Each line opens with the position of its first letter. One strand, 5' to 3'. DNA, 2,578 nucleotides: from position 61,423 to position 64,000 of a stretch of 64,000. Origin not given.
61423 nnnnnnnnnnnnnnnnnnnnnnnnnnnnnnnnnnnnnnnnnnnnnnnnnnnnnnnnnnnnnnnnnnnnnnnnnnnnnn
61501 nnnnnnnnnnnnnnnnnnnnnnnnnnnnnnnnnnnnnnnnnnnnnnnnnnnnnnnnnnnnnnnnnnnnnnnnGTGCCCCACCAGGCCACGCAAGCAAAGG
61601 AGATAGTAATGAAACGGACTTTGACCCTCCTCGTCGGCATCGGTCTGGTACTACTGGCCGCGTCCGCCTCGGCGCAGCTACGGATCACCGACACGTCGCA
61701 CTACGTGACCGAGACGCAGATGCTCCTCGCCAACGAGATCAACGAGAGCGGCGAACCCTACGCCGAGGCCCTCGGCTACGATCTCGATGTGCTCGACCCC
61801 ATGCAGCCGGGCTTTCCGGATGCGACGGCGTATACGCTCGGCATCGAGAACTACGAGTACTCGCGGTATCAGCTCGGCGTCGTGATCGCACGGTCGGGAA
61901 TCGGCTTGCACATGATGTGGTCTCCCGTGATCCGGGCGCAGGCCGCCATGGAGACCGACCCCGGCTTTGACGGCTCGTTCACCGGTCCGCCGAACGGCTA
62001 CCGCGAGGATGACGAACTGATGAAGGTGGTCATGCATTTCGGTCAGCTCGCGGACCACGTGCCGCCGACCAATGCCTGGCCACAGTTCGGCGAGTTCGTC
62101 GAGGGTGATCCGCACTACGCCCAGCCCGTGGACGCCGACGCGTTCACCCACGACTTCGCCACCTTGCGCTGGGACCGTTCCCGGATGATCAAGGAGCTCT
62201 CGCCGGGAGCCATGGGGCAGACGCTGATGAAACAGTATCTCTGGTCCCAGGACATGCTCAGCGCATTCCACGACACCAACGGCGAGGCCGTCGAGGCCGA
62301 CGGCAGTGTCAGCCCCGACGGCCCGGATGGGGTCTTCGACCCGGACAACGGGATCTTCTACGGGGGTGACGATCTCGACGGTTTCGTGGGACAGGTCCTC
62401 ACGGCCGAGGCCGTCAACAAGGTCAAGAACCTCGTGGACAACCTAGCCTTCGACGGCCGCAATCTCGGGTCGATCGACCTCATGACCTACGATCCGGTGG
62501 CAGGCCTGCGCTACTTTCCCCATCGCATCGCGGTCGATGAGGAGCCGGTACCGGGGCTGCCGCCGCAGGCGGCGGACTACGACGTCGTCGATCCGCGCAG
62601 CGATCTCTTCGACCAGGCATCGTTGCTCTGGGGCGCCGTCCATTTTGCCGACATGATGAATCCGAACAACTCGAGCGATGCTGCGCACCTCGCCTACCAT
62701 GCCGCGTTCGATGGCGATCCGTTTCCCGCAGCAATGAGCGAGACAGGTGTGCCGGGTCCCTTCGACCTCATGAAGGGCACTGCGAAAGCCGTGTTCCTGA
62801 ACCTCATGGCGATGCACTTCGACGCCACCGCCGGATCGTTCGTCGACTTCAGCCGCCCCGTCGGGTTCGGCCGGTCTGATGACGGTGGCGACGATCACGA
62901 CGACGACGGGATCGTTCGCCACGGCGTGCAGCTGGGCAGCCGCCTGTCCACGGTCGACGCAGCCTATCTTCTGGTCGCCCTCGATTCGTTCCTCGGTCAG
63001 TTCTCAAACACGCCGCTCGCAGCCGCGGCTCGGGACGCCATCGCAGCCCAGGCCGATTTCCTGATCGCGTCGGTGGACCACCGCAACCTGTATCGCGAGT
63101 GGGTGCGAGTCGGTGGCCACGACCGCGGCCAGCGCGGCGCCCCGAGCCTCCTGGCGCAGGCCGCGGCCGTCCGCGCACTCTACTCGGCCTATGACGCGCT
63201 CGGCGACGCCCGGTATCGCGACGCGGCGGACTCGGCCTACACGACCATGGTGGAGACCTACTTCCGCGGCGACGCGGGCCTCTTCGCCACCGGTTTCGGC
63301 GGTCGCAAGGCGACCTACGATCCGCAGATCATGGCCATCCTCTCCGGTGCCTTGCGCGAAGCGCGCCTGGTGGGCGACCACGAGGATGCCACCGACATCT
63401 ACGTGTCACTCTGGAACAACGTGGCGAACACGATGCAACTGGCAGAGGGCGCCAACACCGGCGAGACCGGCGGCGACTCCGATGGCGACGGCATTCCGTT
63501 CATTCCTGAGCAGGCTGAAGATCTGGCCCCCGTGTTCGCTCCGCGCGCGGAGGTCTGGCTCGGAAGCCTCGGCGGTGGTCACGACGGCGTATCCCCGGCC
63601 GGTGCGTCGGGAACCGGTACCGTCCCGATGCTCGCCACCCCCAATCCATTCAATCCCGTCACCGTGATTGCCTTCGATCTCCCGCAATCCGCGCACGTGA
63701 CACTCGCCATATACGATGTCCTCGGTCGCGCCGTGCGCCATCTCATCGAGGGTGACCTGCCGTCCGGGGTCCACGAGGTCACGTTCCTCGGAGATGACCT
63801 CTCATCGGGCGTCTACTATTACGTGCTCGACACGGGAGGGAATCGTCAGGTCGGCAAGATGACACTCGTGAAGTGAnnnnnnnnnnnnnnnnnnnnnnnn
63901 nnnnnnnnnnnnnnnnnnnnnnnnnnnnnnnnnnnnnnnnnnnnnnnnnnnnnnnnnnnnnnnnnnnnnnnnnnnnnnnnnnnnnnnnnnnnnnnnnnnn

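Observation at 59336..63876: Self-contained ECF/ZAS regulon with back-to-back identical promoters driving uncharacterised envelope proteins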

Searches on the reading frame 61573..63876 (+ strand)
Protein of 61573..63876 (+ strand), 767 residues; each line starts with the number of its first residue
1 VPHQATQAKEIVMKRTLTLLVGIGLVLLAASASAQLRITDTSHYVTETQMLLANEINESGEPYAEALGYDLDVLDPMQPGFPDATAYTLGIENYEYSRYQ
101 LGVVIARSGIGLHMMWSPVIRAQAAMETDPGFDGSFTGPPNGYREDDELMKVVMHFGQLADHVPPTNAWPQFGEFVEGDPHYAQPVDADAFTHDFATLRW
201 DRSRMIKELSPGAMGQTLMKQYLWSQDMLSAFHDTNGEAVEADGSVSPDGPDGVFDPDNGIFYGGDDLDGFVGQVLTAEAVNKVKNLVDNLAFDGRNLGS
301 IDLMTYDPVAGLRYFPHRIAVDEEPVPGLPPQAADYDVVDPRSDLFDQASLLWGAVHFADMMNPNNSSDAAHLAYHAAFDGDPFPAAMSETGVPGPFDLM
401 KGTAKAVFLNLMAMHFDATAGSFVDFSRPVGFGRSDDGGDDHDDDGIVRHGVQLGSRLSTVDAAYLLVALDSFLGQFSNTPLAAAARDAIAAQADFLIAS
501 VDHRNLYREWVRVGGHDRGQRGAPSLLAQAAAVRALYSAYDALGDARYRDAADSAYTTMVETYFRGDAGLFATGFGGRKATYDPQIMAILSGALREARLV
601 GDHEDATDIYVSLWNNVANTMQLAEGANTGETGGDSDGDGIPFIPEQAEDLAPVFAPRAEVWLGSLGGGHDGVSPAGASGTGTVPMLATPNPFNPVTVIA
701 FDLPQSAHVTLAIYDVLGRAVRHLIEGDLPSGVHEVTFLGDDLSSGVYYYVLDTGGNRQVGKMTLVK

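Call 3: search_protein_families(library=pfam, proteins=[window:61573-63876:+], max_evalue=0.01)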
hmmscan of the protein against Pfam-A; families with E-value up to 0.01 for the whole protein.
window:61573-63876:+ (767 aa): 2 families
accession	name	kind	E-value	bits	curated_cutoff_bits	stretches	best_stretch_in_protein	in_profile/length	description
PF18962.6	Por_Secre_tail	-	0.00019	22.1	27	1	690-763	3-73/75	Secretion system C-terminal sorting domain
PF13860.13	FlgD_ig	-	0.0039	17.6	27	0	699-747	12-68/79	FlgD Ig-like domain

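Call 9: search_protein_families(library=ncbifam, proteins=[window:61573-63876:+], max_evalue=1)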
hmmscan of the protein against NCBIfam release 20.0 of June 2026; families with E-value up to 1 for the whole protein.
window:61573-63876:+ (767 aa): 3 families
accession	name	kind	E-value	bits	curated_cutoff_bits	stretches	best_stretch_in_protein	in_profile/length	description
TIGR04183.1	Por_Secre_tail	domain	1.6e-06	28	23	1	689-762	2-68/72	T9SS type A sorting domain-containing protein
NF038113.1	T9SSA_dep_M36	equivalog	0.03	12.5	885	1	686-763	793-866/869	T9SS-dependent M36 family metallopeptidase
NF052323.1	T9SSA_dep_M6i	equivalog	0.32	8.9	600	1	690-751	962-1023/1043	T9SS-dependent M6-like inactivated metalloprotease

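Call 45: find_homologous_proteins(query=window:61609-63876:+, max_evalue=0.001)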
Query window:61609-63876:+ (755 aa): 464 proteins with E <= 0.001 among 8000 candidates; the best 120 are listed.
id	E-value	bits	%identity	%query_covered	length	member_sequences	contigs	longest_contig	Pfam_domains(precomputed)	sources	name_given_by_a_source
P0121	0.0e+0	1721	100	100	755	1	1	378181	-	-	-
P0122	0.0e+0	1112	66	99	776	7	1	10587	-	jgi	-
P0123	0.0e+0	1074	64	100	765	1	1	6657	-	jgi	jgi:hypothetical protein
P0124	0.0e+0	1020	62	100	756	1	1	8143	PF18962.8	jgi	-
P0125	3.8e-293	992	61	100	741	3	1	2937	-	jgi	-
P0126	9.5e-293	991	61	99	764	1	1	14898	PF18962.8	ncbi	-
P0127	1.9e-291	987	60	100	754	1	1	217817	PF18962.8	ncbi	-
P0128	3.5e-290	983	59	100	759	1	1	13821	PF18962.8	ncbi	-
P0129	2.7e-288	976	60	99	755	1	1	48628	PF18962.8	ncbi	-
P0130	2.6e-282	957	60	100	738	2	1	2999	-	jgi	jgi:hypothetical protein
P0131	1.0e-281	955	59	100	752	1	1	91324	-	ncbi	-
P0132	1.3e-281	954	58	100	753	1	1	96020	PF18962.8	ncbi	-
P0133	1.4e-280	951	58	100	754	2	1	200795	PF18962.8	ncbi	-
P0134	6.4e-280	949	60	100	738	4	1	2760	PF18962.8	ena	-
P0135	3.3e-255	867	55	98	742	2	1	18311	PF18962.8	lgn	-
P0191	1.7e-225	769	49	100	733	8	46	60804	PF18962.8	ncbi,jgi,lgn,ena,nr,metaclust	ncbi:MAG: hypothetical protein COZ80_10990 [Ignavibacteria bacterium CG_4_8_14_3_um_filter_37_9]|nr:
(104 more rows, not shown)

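Call 46: find_encoding_contigs(protein=P0123, flank=6000, max_places=2)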
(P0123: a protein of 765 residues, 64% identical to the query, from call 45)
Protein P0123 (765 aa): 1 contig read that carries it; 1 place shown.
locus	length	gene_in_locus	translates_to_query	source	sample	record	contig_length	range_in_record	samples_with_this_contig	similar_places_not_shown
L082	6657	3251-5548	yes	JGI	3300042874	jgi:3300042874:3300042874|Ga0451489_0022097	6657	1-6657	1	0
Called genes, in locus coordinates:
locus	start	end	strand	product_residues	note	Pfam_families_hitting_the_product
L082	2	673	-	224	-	?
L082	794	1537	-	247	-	PF20587:DUF6789 (weak)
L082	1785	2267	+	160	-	PF03625:DUF302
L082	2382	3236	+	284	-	PF00140:Sigma70_r1_2, PF04542:Sigma70_r2, PF04539:Sigma70_r3 (weak), PF04545:Sigma70_r4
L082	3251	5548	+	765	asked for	-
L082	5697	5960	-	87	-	-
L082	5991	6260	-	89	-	PF02627:CMD (weak)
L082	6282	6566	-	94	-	-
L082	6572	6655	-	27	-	?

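Call 47: find_encoding_contigs(protein=P0127, flank=6000, max_places=2)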
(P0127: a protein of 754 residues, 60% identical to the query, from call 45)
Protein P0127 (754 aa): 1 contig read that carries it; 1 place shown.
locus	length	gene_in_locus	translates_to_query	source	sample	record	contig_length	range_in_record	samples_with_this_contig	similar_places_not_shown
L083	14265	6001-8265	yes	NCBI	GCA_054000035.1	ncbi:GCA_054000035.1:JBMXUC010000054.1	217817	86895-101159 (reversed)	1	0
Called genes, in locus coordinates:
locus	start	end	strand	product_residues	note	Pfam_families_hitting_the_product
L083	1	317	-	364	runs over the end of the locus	PF12801:Fer4_5, PF12838:Fer4_7 (faint), PF00037:Fer4 (faint), PF13237:Fer4_10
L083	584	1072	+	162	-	PF00583:Acetyltransf_1, PF13508:Acetyltransf_7 (weak)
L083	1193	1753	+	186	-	PF18433:DUF5610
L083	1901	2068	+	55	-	-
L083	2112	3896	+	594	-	PF01321:Creatinase_N, PF16189:Creatinase_N_2, PF00557:Peptidase_M24, PF16188:Peptidase_M24_C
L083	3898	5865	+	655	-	PF00009:GTP_EFTU, PF22042:EF-G_D2 (weak), PF14492:EFG_III (weak), PF03764:EFG_IV, PF00679:EFG_C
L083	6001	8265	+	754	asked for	PF18962:Por_Secre_tail (weak)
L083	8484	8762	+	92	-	-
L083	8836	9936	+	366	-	PF07642:BBP2 (weak)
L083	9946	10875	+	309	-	PF01297:ZnuA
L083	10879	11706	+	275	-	PF00950:ABC-3, PF01032:FecCD (weak)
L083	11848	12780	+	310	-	PF13860:FlgD_ig (weak)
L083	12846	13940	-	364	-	PF21088:MS_channel_1st, PF00924:MS_channel_2nd, PF21082:MS_channel_3rd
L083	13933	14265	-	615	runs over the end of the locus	-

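Call 48: find_encoding_contigs(protein=P0191, flank=6000, max_places=3)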
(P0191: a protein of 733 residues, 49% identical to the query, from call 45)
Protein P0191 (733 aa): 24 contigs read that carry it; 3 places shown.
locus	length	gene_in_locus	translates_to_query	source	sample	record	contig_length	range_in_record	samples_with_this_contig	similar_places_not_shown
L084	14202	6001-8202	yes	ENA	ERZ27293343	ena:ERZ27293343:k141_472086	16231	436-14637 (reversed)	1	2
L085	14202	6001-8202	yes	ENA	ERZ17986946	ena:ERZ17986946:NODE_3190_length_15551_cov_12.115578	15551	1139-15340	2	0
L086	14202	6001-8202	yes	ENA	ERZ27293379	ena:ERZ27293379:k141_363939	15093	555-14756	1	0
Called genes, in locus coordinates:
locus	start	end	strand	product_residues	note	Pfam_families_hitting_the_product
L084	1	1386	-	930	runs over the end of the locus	PF13424:TPR_12 (faint), PF12770:CHAT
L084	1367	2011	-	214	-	-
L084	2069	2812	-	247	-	PF04542:Sigma70_r2 (weak), PF04545:Sigma70_r4 (faint), PF08281:Sigma70_r4_2 (faint)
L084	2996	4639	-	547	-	PF00403:HMA, PF00890:FAD_binding_2 (faint), PF01134:GIDA (weak), PF07992:Pyr_redox_2, PF12831:FAD_oxidored (weak), PF13738:Pyr_redox_3, PF00070:Pyr_redox, PF02852:Pyr_redox_dim, +1 more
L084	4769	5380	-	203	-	PF02411:MerT, PF00403:HMA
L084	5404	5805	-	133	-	PF13411:MerR_1, PF00376:MerR, PF09278:MerR-DNA-bind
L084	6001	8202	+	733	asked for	PF18962:Por_Secre_tail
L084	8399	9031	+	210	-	PF00578:AhpC-TSA, PF08534:Redoxin, PF13905:Thioredoxin_8 (weak)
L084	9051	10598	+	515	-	PF00512:HisKA, PF02518:HATPase_c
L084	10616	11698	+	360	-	PF00355:Rieske, PF22543:Rieske_4 (weak), PF03358:FMN_red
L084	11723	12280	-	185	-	PF04636:PA26 (weak), PF02627:CMD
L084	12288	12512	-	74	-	PF05768:Glrx-like (faint), PF13192:Thioredoxin_3 (weak)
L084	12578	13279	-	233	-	PF00027:cNMP_binding, PF13545:HTH_Crp_2, PF00325:Crp (faint)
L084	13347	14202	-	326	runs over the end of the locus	PF13102:Phage_int_SAM_5 (weak), PF00589:Phage_integrase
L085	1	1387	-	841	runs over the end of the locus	?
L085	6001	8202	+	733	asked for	PF18962:Por_Secre_tail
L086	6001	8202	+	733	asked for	PF18962:Por_Secre_tail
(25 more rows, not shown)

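Call 61: search_solved_structures(query=A2, max_evalue=1)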
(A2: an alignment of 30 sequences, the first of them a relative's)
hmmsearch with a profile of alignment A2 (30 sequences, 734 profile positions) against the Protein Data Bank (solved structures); distinct sequences matched with E-value up to 1: 14.
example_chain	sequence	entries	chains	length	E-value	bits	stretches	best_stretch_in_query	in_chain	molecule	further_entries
5zhb_A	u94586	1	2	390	0.00033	21.9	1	475-539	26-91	Cellobiose 2-epimerase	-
8wbu_A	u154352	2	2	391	0.0065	17.6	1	442-538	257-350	Cellobiose 2-epimerase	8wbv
7d5g_A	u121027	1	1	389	0.0075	17.4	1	442-538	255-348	Cellobiose 2-epimerase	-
4z4j_A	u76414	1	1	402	0.0086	17.2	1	442-537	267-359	Cellobiose 2-epimerase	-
8glj_D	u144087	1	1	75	0.013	16.7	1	655-731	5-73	Por secretion system C-terminal sorting domain-containing protein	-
4z4l_A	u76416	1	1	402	0.019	16.1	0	442-537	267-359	Cellobiose 2-epimerase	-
3wkf_A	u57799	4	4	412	0.037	15.1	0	503-539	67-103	Cellobiose 2-epimerase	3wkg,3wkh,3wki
9l8i_A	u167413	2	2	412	0.038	15.1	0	503-539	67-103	Cellobiose 2-epimerase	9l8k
8glk_D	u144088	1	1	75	0.052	14.6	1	656-731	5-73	Endonuclease I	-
3b3q_A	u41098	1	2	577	0.3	12.1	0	348-394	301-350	Nlgn1 protein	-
3biw_A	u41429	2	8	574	0.34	11.9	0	348-394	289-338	Neuroligin-1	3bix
3vkf_A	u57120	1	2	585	0.36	11.9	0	348-394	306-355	Neuroligin-1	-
5oj6_A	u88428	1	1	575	0.43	11.6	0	348-394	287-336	Neuroligin-1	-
5ojk_A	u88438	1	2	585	0.45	11.6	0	348-394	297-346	Neuroligin-1,Neuroligin-1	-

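Call 69: predict_structure(alignment_id=A2)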
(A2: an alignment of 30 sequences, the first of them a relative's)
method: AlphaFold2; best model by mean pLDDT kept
length: 755 residues; sequences in the alignment: 30
mean_pLDDT: 75.0   pTM: 0.73
mean pLDDT of the five models: 75.0, 74.3, 72.9, 71.5, 71.3
residues with pLDDT >= 90: 251; 70-90: 239; 50-70: 136; < 50: 129
segments of 3 or more residues with pLDDT < 50: 16-21, 97-158, 178-183, 369-371, 424-430, 613-634, 653-671
pLDDT, mean of each block of 10 residues (from residue 1): 67 54 73 91 87 83 63 81 73 56 35 35 32 38 46 46 83 55 58 88 90 71 65 62 60 56 76 91 93 91 93 69 90 97 89 68 56 58 83 97 92 87 50 71 92 97 93 97 92 89 65 96 97 97 97 88 87 96 96 94 85 40 36 55 84 40 32 70 87 87 86 90 91 87 78 80
secondary structure, 60 per line:
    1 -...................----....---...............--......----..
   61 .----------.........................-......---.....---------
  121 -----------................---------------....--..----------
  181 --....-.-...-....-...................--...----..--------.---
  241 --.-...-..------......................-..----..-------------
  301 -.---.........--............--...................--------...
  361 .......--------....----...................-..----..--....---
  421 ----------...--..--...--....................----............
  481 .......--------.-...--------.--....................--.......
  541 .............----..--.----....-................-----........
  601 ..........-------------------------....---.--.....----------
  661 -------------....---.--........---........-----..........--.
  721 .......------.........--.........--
elements in order (helices of 4 or more, strands of 3 or more residues): H2-20 E25-28 H34-46 H49-54 H72-96 H98-103 H107-111 H132-147 E163-166 H183-186 E194-197 H199-217 E220-222 H257-278 E306-314 E317-328 H333-349 H358-367 H376-379 H384-402 E414-417 E440-442 E445-447 H448-464 H469-487 E498-500 H514-531 H534-551 E567-570 H572-587 H593-609 E646-650 E674-677 E684-691 E695-702 E708-717 E720-727 E734-742 E745-753

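Call 72: fold_search(model_id=the predicted structure, library=pdb)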
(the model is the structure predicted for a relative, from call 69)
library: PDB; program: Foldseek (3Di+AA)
matches with E <= 10: 1160; with E <= 0.001: 31
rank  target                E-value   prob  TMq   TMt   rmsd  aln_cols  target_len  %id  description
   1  8h1n                  5.0e-06  1.00  0.32  0.54   8.6       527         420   12  Crystal structure of glucose-2-epimerase mutant_D254A in complex with D-Glucitol from Runella slithyformis Runsl_4512 (released 2023-07-12)
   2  8h1l_C                8.8e-06  1.00  0.33  0.54   9.8       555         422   12  Crystal structure of glucose-2-epimerase in complex with D-Glucitol from Runella slithyformis Runsl_4512 (released 2023-07-12)
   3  8h1l_A                2.9e-05  1.00  0.32  0.54  10.0       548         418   12  Crystal structure of glucose-2-epimerase in complex with D-Glucitol from Runella slithyformis Runsl_4512 (released 2023-07-12)
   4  8h1l_D                2.9e-05  1.00  0.32  0.54  10.4       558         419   11  Crystal structure of glucose-2-epimerase in complex with D-Glucitol from Runella slithyformis Runsl_4512 (released 2023-07-12)
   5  3wkf                  3.2e-05  1.00  0.30  0.51   8.7       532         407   13  Crystal structure of cellobiose 2-epimerase (released 2013-12-25)
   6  5x32_B                3.7e-05  1.00  0.26  0.48   7.0       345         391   11  Crystal structure of D-mannose isomerase (released 2018-02-07)
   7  8h1k                  4.9e-05  1.00  0.33  0.55   9.7       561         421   11  Crystal structure of glucose-2-epimerase from Runella slithyformis Runsl_4512 (released 2023-07-12)
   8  8h1l_B                5.1e-05  1.00  0.32  0.53   9.9       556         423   12  Crystal structure of glucose-2-epimerase in complex with D-Glucitol from Runella slithyformis Runsl_4512 (released 2023-07-12)
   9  5x32_A                5.6e-05  1.00  0.30  0.56   5.3       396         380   10  Crystal structure of D-mannose isomerase (released 2018-02-07)
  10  9l8i_A                5.9e-05  1.00  0.32  0.54   8.0       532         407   13  Rhodothermus marines cellobiose 2-epimerase RmCE in complex with mannobiose (released 2025-07-23)
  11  3wkg_A                8.1e-05  1.00  0.32  0.54   8.3       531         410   13  Crystal structure of cellobiose 2-epimerase in complex with glucosylmannose (released 2013-12-25)
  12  7tkv_B                8.9e-05  1.00  0.21  0.25  13.1       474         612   11  Crystal Structure of the Thioredox_DsbH Domain-Containing Uncharacterized Protein Bab1_2064 from Brucella abortus (released 2022-01-26)
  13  3gt5                  1.6e-04  1.00  0.29  0.52   6.9       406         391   12  Crystal structure of an N-acetylglucosamine 2-epimerase family protein from Xylella fastidiosa (released 2009-04-14)
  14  6f04                  1.6e-04  1.00  0.22  0.39  13.9       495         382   10  N-acetylglucosamine-2-epimerase (released 2018-09-26)
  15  5zig_A                1.9e-04  1.00  0.23  0.37  16.4       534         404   13  The Structure of cellobiose 2-epimerase from Spirochaeta thermophila DSM 6192 (released 2019-04-10)
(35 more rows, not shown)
